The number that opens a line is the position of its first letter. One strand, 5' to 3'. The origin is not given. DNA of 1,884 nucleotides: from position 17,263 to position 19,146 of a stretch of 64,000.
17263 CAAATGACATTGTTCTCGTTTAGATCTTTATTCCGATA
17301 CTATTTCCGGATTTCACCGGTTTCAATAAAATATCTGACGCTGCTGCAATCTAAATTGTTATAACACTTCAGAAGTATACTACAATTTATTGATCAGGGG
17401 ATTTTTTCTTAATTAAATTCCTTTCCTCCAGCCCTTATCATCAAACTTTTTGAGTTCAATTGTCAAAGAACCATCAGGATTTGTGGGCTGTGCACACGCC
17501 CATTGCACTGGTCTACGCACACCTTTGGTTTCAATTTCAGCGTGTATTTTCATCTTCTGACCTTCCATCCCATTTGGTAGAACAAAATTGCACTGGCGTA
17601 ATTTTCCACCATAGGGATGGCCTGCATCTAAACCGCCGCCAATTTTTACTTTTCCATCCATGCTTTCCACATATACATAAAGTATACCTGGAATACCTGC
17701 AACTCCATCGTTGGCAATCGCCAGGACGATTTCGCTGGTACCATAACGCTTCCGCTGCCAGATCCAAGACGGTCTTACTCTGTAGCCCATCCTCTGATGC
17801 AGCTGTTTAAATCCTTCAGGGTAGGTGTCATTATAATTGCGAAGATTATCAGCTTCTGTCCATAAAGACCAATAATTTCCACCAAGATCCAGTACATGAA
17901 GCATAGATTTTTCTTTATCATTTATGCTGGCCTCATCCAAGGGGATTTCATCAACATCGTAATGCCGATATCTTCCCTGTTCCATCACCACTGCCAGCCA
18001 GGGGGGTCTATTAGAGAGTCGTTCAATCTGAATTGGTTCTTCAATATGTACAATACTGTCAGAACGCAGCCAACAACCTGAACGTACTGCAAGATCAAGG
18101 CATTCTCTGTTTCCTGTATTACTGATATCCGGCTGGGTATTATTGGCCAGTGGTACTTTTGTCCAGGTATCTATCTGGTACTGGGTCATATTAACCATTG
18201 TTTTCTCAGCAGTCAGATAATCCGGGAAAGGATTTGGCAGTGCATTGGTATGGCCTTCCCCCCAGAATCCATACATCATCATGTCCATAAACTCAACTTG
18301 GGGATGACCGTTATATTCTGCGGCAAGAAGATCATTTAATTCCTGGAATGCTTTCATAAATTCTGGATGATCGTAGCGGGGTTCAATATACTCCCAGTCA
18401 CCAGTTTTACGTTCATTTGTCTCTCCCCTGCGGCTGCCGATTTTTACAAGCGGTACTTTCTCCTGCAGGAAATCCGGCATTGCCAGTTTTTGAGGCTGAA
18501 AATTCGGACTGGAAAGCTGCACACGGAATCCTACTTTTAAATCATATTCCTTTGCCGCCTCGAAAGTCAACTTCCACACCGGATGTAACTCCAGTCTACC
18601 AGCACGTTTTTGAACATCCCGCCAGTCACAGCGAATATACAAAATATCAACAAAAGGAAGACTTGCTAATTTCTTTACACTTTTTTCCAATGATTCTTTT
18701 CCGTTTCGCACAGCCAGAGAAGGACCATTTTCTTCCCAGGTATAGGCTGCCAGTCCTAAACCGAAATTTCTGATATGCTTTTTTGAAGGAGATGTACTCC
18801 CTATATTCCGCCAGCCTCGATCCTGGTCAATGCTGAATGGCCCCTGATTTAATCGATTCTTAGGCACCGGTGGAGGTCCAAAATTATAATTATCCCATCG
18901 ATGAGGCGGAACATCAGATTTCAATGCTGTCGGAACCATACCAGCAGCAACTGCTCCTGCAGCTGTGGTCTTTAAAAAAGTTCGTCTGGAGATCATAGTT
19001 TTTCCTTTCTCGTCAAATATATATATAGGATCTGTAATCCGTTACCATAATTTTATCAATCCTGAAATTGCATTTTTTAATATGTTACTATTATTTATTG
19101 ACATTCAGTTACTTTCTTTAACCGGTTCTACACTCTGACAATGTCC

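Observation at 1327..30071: Single-strand island of about 19 exported enzymes built from a few poorly classified paralogous families, with no transporter, regulator or SusC/SusD pair inside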

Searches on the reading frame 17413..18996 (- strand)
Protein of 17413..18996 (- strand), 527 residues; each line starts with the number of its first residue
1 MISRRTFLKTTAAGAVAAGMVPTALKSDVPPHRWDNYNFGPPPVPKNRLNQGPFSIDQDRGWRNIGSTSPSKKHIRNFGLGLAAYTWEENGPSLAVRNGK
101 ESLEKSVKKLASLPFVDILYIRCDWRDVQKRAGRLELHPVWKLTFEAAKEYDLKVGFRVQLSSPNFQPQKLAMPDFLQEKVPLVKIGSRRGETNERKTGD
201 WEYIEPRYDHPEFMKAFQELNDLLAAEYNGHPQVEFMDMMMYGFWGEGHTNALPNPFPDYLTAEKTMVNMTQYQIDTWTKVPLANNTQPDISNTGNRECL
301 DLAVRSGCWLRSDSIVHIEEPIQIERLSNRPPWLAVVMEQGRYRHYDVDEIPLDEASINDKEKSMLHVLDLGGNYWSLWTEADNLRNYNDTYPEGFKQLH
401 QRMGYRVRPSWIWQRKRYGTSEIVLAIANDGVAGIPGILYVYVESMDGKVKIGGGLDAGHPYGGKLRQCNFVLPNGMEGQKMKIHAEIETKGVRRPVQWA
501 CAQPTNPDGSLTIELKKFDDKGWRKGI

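Call 6: search_protein_families(library=pfam, proteins=[window:17413-18996:-], max_evalue=0.01)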
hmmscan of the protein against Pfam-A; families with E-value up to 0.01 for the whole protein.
window:17413-18996:- (527 aa): 1 family
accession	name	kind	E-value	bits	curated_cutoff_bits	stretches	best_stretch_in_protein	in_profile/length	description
PF10518.14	TAT_signal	-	1.5e-05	25.2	22.7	1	1-19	1-19/21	TAT (twin-arginine translocation) pathway signal sequence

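Call 13: search_protein_families(library=ncbifam, proteins=[window:17413-18996:-], max_evalue=0.01)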
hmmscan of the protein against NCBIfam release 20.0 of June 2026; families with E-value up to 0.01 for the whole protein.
window:17413-18996:- (527 aa): 1 family
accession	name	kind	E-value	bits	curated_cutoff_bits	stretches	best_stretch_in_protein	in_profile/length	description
TIGR01409.1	TAT_signal_seq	domain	7.1e-05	23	16.7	1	2-21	1-20/29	twin-arginine translocation signal domain-containing protein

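Call 23: search_solved_structures(query=window:17413-18996:-, max_evalue=1)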
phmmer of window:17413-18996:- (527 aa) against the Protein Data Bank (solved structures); distinct sequences matched with E-value up to 1: 1.
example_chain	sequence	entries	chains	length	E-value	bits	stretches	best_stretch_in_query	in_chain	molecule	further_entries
1zxx_A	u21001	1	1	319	0.43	12.4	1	282-331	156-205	6-phosphofructokinase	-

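Call 25: find_homologous_proteins(query=window:17413-18996:-, max_evalue=0.00001)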
Query window:17413-18996:- (527 aa): 3261 proteins with E <= 0.00001 among 8000 candidates; the best 120 are listed.
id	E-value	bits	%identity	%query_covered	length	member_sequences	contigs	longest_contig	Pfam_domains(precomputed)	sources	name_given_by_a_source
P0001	0.0e+0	1257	100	100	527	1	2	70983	PF10518.15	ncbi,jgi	-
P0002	0.0e+0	1177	92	100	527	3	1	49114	-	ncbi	ncbi:MAG: twin-arginine translocation signal domain-containing protein [bacterium]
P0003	0.0e+0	1131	89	100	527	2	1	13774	-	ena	-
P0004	0.0e+0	1033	80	100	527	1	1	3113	PF10518.15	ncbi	-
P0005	0.0e+0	1014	79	100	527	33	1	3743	PF10518.15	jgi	jgi:hypothetical protein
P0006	0.0e+0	1010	78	100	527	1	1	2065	-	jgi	jgi:hypothetical protein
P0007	1.3e-297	1006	79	100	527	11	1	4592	-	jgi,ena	jgi:hypothetical protein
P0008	1.3e-294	996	77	100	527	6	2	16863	-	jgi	jgi:hypothetical protein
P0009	4.6e-292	988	76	100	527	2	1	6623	-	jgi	jgi:hypothetical protein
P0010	3.9e-288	975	75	100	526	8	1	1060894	-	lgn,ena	-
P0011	4.4e-288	975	76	100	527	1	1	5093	PF10518.15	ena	-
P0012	1.6e-285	966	75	100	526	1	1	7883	-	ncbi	-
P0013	4.5e-282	955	74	100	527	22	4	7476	-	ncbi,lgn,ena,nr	ncbi:MAG TPA: twin-arginine translocation signal domain-containing protein [bacterium]|nr:twin-argin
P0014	1.8e-280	950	73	100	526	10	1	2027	-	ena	-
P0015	4.6e-279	945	73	100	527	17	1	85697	-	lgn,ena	-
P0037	1.1e-256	871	67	100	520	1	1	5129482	-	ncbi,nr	ncbi:MAG: hypothetical protein JSU96_19995 [Acidobacteriota bacterium]|nr:MAG: hypothetical protein 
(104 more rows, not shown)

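Call 26: find_encoding_contigs(protein=P0001, flank=10000, max_places=3)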
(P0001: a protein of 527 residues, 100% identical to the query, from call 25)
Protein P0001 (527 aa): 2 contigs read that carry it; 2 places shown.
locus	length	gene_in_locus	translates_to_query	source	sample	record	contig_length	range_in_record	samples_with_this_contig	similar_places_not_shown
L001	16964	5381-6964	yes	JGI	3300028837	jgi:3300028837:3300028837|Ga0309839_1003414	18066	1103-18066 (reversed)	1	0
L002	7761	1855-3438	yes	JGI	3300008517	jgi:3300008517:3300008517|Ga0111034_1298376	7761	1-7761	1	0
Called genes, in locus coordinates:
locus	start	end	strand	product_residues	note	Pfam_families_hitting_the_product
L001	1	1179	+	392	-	?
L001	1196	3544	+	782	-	-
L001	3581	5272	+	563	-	PF01019:G_glu_transpept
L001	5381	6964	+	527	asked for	PF10518:TAT_signal (faint)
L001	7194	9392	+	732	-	PF08532:Glyco_hydro_42M (weak)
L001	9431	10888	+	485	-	PF16116:DUF4832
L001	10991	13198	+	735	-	-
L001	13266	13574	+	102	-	PF16116:DUF4832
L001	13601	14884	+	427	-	-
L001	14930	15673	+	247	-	PF06452:CBM9_1, PF16011:CBM9_2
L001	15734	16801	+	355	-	PF04909:Amidohydro_2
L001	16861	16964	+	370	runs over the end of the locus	PF04909:Amidohydro_2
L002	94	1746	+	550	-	PF01019:G_glu_transpept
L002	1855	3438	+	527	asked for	PF10518:TAT_signal (faint)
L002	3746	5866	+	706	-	PF08532:Glyco_hydro_42M (weak)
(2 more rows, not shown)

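Call 27: find_encoding_contigs(protein=P0037, flank=10000, max_places=2)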
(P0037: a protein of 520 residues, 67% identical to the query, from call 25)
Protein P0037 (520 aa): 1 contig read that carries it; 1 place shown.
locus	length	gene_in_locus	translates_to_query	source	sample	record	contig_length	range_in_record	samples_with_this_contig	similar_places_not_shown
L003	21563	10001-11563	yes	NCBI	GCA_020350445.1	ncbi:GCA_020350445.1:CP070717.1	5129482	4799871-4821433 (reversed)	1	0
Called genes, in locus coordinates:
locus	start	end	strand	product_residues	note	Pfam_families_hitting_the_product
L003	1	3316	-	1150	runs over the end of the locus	-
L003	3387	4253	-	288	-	-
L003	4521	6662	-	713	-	PF14870:PSII_BNR (faint), PF02012:BNR (faint), PF13088:BNR_2 (faint), PF15902:Sortilin-Vps10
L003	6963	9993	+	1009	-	-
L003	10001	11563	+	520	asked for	-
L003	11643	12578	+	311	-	PF02574:S-methyl_trans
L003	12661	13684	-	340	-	PF03749:SfsA, PF01986:DUF123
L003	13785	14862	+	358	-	-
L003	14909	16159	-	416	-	PF00070:Pyr_redox (faint), PF01266:DAO (weak), PF01494:FAD_binding_3, PF07992:Pyr_redox_2 (faint), PF12831:FAD_oxidored (weak), PF13450:NAD_binding_8 (faint)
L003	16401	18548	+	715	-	PF00672:HAMP, PF13185:GAF_2 (faint), PF01966:HD, PF13487:HD_5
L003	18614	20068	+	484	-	PF00206:Lyase_1, PF14698:ASL_C2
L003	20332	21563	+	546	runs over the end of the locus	PF07715:Plug, PF00593:TonB_dep_Rec_b-barrel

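Call 28: find_encoding_contigs(protein=P0010, flank=10000, max_places=2)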
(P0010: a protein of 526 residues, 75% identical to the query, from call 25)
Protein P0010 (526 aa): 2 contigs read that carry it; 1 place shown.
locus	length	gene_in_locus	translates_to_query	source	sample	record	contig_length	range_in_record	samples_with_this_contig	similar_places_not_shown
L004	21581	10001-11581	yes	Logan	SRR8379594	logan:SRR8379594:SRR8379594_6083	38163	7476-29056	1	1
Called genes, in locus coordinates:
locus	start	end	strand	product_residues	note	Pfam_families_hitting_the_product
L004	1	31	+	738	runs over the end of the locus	-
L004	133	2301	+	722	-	PF08532:Glyco_hydro_42M (faint)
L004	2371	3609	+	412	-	-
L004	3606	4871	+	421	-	PF01408:GFO_IDH_MocA, PF02894:GFO_IDH_MocA_C, PF22725:GFO_IDH_MocA_C3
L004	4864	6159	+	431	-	-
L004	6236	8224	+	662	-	-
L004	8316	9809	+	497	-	-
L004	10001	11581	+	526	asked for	-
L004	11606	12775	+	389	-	PF00704:Glyco_hydro_18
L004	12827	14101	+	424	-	-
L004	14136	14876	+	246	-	PF06452:CBM9_1, PF16011:CBM9_2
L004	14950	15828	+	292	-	PF00756:Esterase (faint), PF00326:Peptidase_S9 (weak), PF01738:DLH (weak), PF02230:Abhydrolase_2, PF12146:Hydrolase_4 (faint)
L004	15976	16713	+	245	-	PF06283:ThuA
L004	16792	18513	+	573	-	PF01019:G_glu_transpept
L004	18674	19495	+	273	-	PF01116:F_bP_aldolase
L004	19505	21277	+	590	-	PF18962:Por_Secre_tail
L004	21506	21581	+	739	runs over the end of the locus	PF16173:DUF4874, PF16116:DUF4832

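Call 29: find_encoding_contigs(protein=P0015, flank=10000, max_places=2)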
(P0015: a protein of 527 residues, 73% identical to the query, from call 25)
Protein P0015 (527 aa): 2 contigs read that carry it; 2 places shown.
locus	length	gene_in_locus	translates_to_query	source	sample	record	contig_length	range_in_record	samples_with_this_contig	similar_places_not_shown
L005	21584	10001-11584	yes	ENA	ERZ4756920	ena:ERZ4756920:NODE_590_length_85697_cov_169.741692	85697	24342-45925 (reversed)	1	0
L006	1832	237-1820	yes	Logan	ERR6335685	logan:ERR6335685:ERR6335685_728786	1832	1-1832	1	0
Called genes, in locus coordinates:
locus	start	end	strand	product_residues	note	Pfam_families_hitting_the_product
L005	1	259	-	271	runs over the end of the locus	PF02616:SMC_ScpA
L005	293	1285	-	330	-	PF00579:tRNA-synt_1b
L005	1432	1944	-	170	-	PF01844:HNH, PF13395:HNH_4, PF14279:HNH_5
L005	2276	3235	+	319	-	PF26233:NicX, PF02073:Peptidase_M29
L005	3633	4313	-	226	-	PF13181:TPR_8 (faint), PF09976:TPR_21, PF07719:TPR_2 (faint), PF13428:TPR_14 (faint), PF13525:YfiO (faint), PF14559:TPR_19 (faint), PF13174:TPR_6 (faint), PF13424:TPR_12 (weak), +1 more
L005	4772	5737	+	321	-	PF04055:Radical_SAM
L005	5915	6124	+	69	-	-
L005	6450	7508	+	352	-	PF01263:Aldose_epim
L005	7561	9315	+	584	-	PF00474:SSF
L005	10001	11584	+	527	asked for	-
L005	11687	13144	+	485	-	PF02449:Glyco_hydro_42 (weak), PF16116:DUF4832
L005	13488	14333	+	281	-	PF13483:Lactamase_B_3, PF12706:Lactamase_B_2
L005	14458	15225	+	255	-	PF23441:SDR (faint), PF00106:adh_short, PF01370:Epimerase (weak), PF08659:KR, PF13561:adh_short_C2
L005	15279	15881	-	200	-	-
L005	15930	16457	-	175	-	-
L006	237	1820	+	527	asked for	-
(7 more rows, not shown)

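Call 34: find_related_loci(query=window:17413-18996:-, collection=genome_contigs, flank=10000)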
Query window:17413-18996:- (527 aa) in genome_contigs; peptide patterns used: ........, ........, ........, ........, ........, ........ (x = any residue, [..] = any of these).
80 stretches matched a pattern; 56 encode a relative of the query (tblastn E <= 1e-3); 54 distinct loci.
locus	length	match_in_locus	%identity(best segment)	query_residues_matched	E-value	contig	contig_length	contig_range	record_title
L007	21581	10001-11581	92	1-527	0e+0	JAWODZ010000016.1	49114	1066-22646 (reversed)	MAG: bacterium isolate BLK5-2.bin.76 k191_2442715, whole genome shotgun sequence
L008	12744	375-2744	75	1-527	0e+0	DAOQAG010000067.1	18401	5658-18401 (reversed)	MAG TPA_asm: bacterium isolate AMR_MDS_1268 NODE_3169_length_18401_cov_7.283168, whole genome shotgun sequence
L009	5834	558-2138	74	1-527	0e+0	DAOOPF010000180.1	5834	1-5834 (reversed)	MAG TPA_asm: bacterium isolate AMR_MDS_2604 NODE_16621_length_5834_cov_20.711888, whole genome shotgun sequence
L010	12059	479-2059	74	1-527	0e+0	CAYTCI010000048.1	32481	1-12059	MAG TPA_asm: uncultured Cytophagia bacterium isolate SRP220891_co4_34 genome assembly, contig: NODE_2199_length_32481_co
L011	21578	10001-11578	74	2-527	0e+0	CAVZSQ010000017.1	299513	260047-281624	MAG: Calditrichia bacterium isolate MFD00709.bin.1.19 genome assembly, contig: contig_50009, whole genome shotgun sequen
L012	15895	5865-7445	72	1-527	0e+0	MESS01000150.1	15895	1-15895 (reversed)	MAG: Caldithrix sp. RBG_13_44_9 RBG_13_scaffold_8931, whole genome shotgun sequence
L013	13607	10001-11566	70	4-527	0e+0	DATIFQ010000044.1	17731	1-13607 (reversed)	MAG TPA_asm: Bryobacteraceae bacterium isolate SMAG_U16399 k141_970635, whole genome shotgun sequence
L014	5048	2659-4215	71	7-527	0e+0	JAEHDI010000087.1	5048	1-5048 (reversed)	MAG: Bryobacterales bacterium isolate EFPC_158 k127_1162759, whole genome shotgun sequence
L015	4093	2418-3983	69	1-527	0e+0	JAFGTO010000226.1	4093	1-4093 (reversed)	MAG: Candidatus Glassbacteria bacterium isolate Zod_Metabat.976 k87_3471764, whole genome shotgun sequence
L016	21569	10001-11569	64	1-527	0e+0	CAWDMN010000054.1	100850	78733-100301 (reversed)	MAG: uncultured Acidobacteriota bacterium isolate MFD04492.bin.1.129 genome assembly, contig: contig_56728, whole genome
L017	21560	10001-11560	64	1-527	0e+0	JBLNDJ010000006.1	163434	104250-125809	MAG: Acidobacteriota bacterium isolate MAG102 PRJNA950955_bin11_renamed_5, whole genome shotgun sequence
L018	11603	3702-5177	65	28-527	0e+0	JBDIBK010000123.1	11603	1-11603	MAG: Bryobacterales bacterium isolate AS-MESO-3CA.160 NODE_24036_length_11603_cov_12.399705, whole genome shotgun sequen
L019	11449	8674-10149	65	27-527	0e+0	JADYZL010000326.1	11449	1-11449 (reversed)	MAG: Bryobacterales bacterium isolate SJ57 c_000000654841, whole genome shotgun sequence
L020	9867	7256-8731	65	27-527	0e+0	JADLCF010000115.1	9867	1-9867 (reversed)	MAG: Bryobacterales bacterium isolate SJ214 c_000000399417, whole genome shotgun sequence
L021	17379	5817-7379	62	1-527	0e+0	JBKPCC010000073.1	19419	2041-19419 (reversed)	MAG: Acidobacteriota bacterium isolate GB_EKS_MAG_00062 GB_EKS_000000088307, whole genome shotgun sequence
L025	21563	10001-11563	61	2-527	0e+0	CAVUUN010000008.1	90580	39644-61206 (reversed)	MAG: uncultured Acidobacteriota bacterium isolate MFD03899.bin.1.231 genome assembly, contig: contig_25888, whole genome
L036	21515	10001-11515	59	2-527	0e+0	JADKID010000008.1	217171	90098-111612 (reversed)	MAG: Bryobacterales bacterium isolate Skiv_18-Q3-R9-52_BATAC.396 tig00002845-10-2143620, whole genome shotgun sequence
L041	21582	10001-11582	81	1-527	0e+0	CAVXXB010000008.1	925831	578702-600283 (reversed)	MAG: Calditrichia bacterium isolate MFD03804.bin.1.47 genome assembly, contig: contig_34408, whole genome shotgun sequen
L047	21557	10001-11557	55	2-527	0e+0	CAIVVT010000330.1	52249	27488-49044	MAG: uncultured Acidobacteriia bacterium isolate AM_bin-3339 genome assembly, contig: bin-3339:330/332, whole genome sho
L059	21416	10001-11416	56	49-527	0e+0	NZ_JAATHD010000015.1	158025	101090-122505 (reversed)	Paenibacillus sp. HB172176 scaffold15, whole genome shotgun sequence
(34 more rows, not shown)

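Call 40: search_protein_families(library=pfam, proteins=[L047:3626-4483:+, L047:877-3156:-, L047:11589-12770:-, L047:12789-16115:-, L047:16122-17648:-, L025:5250-6230:+, L025:6392-9610:+, L025:15393-16706:+, L025:16540-19341:+, L025:1928-2806:-], max_evalue=0.001)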
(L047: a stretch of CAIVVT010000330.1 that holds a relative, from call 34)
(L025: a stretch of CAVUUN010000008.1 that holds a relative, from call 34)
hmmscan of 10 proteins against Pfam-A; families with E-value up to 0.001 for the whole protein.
L047:3626-4483:+ (285 aa): 1 family
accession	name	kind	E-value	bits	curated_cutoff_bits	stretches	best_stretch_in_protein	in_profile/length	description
PF04909.20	Amidohydro_2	-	3.8e-43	148.8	26.4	1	6-282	1-288/289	Amidohydrolase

L047:877-3156:- (759 aa): 4 families
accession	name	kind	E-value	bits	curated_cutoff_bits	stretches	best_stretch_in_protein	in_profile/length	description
PF15902.12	Sortilin-Vps10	-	3.4e-27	95.8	33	2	647-703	3-61/446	Sortilin, neurotensin receptor 3,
PF02012.26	BNR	-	2.8e-13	48.1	27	0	690-700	1-11/12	BNR/Asp-box repeat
PF13088.12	BNR_2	-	1e-08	35.4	31.4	0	167-321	81-202/277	BNR repeat-like domain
PF14870.12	PSII_BNR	-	2e-06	27.7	27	0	529-660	31-140/303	Photosynthesis system II assembly factor YCF48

L047:11589-12770:- (393 aa): 2 families
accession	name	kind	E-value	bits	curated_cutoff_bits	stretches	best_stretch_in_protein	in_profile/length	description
PF01244.27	Peptidase_M19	-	2.5e-74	250.8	26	1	58-390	5-319/319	Membrane dipeptidase (Peptidase family M19)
PF04909.20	Amidohydro_2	-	2.3e-09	37.9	26.4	1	186-389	82-288/289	Amidohydrolase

L047:12789-16115:- (1108 aa): 8 families
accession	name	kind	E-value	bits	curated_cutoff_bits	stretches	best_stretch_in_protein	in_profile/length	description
PF13641.12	Glyco_tranf_2_3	-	1.2e-33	117.5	27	1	754-976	1-230/230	Glycosyltransferase like family 2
PF00535.33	Glycos_transf_2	-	2e-32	112.9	23.3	1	757-892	1-140/168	Glycosyl transferase family 2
PF01522.26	Polysacc_deac_1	-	3.4e-29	101.8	23.1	1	481-585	4-107/124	Polysaccharide deacetylase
PF13632.12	Glyco_trans_2_3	-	1.5e-21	77.6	27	1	838-1043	3-196/198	Glycosyl transferase family group 2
PF00704.34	Glyco_hydro_18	-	4.6e-17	63.1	29.6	1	112-351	2-256/317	Glycosyl hydrolases family 18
PF13506.12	Glyco_transf_21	-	2.5e-15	56.8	21.7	1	821-974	18-173/174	Glycosyl transferase family 21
PF03142.21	Chitin_synth_2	-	2.5e-07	30.1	27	1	827-915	195-285/527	Chitin synthase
PF10111.15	Glyco_tranf_2_2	-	0.0002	21.4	27.3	1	757-856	1-104/276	Glycosyltransferase like family 2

L047:16122-17648:- (508 aa): 10 families
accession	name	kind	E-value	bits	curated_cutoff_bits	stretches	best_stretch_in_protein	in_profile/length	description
PF12002.13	MgsA_C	-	1.8e-62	210.6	27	1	309-473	2-166/167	MgsA AAA+ ATPase C terminal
PF16193.11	AAA_assoc_2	-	4.6e-21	75.3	34.3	1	235-307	5-81/81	AAA C-terminal domain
PF00004.35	AAA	-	2.9e-16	60.6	21.2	1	105-210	1-124/131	ATPase family associated with various cellular activities (AAA)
PF05496.18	RuvB_N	-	4.9e-15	56.1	27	1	72-187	1-113/159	Holliday junction DNA helicase RuvB P-loop domain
PF13173.12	AAA_14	-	1.1e-06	29.1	27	1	105-222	5-128/129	AAA domain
PF13401.12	AAA_22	-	1.6e-05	25.7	27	0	104-133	7-38/130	AAA domain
PF13191.12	AAA_16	-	3.2e-05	24.9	32.6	0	98-128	20-50/167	AAA ATPase domain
PF20720.3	nSTAND3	-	3.7e-05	23.9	27.2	1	104-152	19-66/155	Novel STAND NTPase 3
PF07728.20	AAA_5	-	3.9e-05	24.1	22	1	105-189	2-97/139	AAA domain (dynein-related subfamily)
PF00158.32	Sigma54_activat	-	5.9e-05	23.3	20.2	0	160-204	95-140/168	Sigma-54 interaction domain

L025:5250-6230:+ (326 aa): 1 family
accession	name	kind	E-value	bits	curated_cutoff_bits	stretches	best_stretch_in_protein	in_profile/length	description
PF04909.20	Amidohydro_2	-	5.1e-23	82.7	26.4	1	126-318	61-284/289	Amidohydrolase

L025:6392-9610:+ (1072 aa): 11 families
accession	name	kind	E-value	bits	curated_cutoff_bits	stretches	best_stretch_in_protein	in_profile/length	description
PF17128.10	DUF5107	-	5.4e-66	223.1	24.4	1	41-334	5-310/310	Domain of unknown function (DUF5107)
PF13414.12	TPR_11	-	9.7e-24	83.2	26.8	2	757-791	3-37/42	TPR repeat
PF07719.23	TPR_2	-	6.4e-15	54.4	27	0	490-519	5-34/34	Tetratricopeptide repeat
PF14559.12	TPR_19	-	8e-15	55.4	25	1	467-522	6-61/68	Tetratricopeptide repeat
PF13428.12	TPR_14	-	2.5e-13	49.7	23.5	0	945-985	5-42/44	Tetratricopeptide repeat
PF13431.12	TPR_17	-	1.6e-12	47.1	24.4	0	474-506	1-33/34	Tetratricopeptide repeat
PF00515.34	TPR_1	-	1e-10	41.4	27.8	0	757-780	10-33/34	Tetratricopeptide repeat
PF13432.12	TPR_16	-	1.9e-10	41.4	32.7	1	495-548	6-58/65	Tetratricopeptide repeat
PF13181.12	TPR_8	-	1.6e-08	34.5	25.7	0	941-966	1-26/34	Tetratricopeptide repeat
PF13371.12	TPR_9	-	1.2e-06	28.8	35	0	763-820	10-65/73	Tetratricopeptide repeat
PF13424.12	TPR_12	-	7.7e-05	23.2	30.1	0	489-546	6-71/77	Tetratricopeptide repeat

L025:15393-16706:+ (437 aa): 0 families

L025:16540-19341:+ (933 aa): 2 families
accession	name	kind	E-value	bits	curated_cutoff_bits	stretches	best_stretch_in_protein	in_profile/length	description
PF08532.16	Glyco_hydro_42M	-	1.1e-09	38.5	25.8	1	543-705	33-186/207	Beta-galactosidase trimerisation domain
PF02449.21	Glyco_hydro_42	-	4.8e-07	29.9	21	1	288-359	141-218/376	Beta-galactosidase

L025:1928-2806:- (292 aa): 1 family
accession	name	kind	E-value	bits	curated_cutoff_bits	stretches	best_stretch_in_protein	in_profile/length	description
PF00795.27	CN_hydrolase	-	2e-40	139.2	23.2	1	23-286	1-242/256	Carbon-nitrogen hydrolase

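Call 53: predict_structure(alignment_id=A1)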
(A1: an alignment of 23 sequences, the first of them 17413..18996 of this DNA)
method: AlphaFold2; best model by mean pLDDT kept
length: 527 residues; sequences in the alignment: 23
mean_pLDDT: 84.9   pTM: 0.86
mean pLDDT of the five models: 84.9, 84.9, 84.0, 82.0, 75.7
residues with pLDDT >= 90: 313; 70-90: 131; 50-70: 44; < 50: 39
segments of 3 or more residues with pLDDT < 50: 1-27, 190-198
pLDDT, mean of each block of 10 residues (from residue 1): 40 40 41 74 91 73 93 92 92 94 98 96 94 96 98 95 77 92 77 45 84 96 97 94 54 73 85 96 80 65 89 66 81 89 87 87 88 92 96 92 95 90 95 95 96 94 91 94 97 94 94 95 75
secondary structure, 60 per line:
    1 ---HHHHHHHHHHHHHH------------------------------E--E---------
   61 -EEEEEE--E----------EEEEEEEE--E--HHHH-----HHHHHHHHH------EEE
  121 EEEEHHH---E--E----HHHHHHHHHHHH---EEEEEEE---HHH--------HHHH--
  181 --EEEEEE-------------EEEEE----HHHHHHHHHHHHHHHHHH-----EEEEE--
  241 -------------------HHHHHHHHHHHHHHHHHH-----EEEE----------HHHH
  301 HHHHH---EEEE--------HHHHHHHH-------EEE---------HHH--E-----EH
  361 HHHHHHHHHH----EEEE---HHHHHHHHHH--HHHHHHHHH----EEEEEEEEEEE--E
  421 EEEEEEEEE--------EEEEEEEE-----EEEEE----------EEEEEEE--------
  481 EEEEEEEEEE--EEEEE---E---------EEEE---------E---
elements in order: H4-17 E62-67 E81-88 H94-97 H103-111 E118-124 H139-150 E154-160 H175-178 E183-188 E202-206 H211-228 E234-238 H260-277 E283-286 H297-305 E309-312 H321-328 E336-338 H360-370 E375-378 H382-391 H394-402 E407-417 E420-429 E438-445 E451-455 E466-472 E481-490 E493-497 E511-514
